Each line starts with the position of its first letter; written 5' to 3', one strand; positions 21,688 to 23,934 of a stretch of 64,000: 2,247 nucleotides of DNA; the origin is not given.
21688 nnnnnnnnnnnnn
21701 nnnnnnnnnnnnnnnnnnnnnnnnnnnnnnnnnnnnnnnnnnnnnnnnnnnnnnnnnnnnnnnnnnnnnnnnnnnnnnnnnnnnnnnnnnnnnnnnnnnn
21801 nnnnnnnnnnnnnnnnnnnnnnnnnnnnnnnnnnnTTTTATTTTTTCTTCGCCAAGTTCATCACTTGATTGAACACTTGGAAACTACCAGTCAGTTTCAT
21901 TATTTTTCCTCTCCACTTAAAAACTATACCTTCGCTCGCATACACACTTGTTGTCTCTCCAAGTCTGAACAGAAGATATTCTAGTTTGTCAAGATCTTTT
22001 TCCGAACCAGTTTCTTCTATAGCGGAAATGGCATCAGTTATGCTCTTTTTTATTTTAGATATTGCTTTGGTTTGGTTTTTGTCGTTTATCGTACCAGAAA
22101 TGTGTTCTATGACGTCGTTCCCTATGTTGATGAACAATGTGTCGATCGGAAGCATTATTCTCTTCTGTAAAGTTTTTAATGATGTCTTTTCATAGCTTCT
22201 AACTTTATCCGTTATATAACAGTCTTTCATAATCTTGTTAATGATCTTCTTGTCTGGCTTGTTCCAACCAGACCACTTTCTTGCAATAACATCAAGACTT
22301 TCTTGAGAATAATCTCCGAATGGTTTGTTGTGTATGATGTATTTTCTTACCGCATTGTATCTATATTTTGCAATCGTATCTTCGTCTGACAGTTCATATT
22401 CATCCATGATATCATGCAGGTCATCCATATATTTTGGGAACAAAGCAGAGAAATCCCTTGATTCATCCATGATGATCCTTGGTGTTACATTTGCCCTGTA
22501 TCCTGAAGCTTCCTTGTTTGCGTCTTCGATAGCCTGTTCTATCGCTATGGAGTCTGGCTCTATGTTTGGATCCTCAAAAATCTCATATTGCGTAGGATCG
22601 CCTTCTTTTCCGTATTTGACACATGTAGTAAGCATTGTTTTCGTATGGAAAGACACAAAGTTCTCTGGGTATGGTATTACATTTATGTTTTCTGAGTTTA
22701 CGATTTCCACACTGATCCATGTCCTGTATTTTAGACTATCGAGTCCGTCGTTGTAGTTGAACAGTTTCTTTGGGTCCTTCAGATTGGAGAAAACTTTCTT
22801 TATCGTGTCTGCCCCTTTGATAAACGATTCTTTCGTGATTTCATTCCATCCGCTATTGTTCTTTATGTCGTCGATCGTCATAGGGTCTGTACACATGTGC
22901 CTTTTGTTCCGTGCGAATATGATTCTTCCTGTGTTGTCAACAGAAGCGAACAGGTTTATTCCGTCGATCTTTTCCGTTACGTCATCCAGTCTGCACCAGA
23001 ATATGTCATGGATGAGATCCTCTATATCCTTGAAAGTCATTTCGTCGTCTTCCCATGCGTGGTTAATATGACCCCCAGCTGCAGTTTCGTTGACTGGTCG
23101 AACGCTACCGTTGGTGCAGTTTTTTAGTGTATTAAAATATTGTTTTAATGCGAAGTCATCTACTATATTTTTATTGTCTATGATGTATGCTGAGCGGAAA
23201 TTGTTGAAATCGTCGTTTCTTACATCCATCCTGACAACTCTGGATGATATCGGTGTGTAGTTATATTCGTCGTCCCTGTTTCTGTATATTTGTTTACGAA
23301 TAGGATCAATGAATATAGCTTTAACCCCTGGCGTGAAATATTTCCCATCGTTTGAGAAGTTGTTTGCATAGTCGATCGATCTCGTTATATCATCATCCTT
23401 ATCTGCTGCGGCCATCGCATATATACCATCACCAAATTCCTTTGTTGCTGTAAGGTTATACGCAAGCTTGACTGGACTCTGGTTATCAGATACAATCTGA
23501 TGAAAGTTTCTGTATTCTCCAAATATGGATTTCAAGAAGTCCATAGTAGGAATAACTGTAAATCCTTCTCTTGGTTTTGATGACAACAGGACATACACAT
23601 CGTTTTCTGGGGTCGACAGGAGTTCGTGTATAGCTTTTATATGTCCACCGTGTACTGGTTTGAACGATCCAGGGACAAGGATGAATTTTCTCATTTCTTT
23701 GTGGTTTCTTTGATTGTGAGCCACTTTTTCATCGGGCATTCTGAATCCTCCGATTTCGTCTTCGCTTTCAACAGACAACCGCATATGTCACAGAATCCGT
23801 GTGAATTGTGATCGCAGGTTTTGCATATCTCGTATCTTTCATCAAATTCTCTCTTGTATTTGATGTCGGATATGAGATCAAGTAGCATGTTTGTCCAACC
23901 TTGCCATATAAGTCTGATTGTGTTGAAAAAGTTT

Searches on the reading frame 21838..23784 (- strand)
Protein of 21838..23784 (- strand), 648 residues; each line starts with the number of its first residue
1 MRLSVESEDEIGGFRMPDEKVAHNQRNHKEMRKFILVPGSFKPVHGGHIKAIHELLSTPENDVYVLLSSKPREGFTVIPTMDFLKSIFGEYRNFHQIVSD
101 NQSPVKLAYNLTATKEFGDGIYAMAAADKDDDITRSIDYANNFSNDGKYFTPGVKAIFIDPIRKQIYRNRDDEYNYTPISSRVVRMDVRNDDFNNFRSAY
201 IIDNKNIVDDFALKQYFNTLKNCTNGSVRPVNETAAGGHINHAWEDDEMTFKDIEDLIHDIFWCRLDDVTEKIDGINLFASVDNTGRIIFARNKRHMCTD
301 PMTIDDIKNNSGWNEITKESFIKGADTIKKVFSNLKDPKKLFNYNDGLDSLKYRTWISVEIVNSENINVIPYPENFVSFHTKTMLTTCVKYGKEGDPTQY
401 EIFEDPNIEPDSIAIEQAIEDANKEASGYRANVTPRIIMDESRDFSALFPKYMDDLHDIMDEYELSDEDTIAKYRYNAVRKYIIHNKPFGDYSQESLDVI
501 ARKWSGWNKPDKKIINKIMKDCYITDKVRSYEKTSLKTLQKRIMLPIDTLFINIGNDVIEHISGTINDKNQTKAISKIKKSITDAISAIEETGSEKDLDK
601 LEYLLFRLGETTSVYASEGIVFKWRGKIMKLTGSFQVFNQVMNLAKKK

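Call 7: search_protein_families(library=pfam, proteins=[window:21838-23784:-], max_evalue=0.01)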
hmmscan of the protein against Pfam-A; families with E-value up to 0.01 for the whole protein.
window:21838-23784:- (648 aa): 1 family
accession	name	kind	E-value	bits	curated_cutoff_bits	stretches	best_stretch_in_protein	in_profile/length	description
PF01467.32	CTP_transf_like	-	0.0019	18.9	21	1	36-71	1-36/133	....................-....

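Call 8: search_protein_families(library=phrogs, proteins=[window:21838-23784:-], max_evalue=0.001)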
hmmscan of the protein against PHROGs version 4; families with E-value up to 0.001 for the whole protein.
window:21838-23784:- (648 aa): 0 families
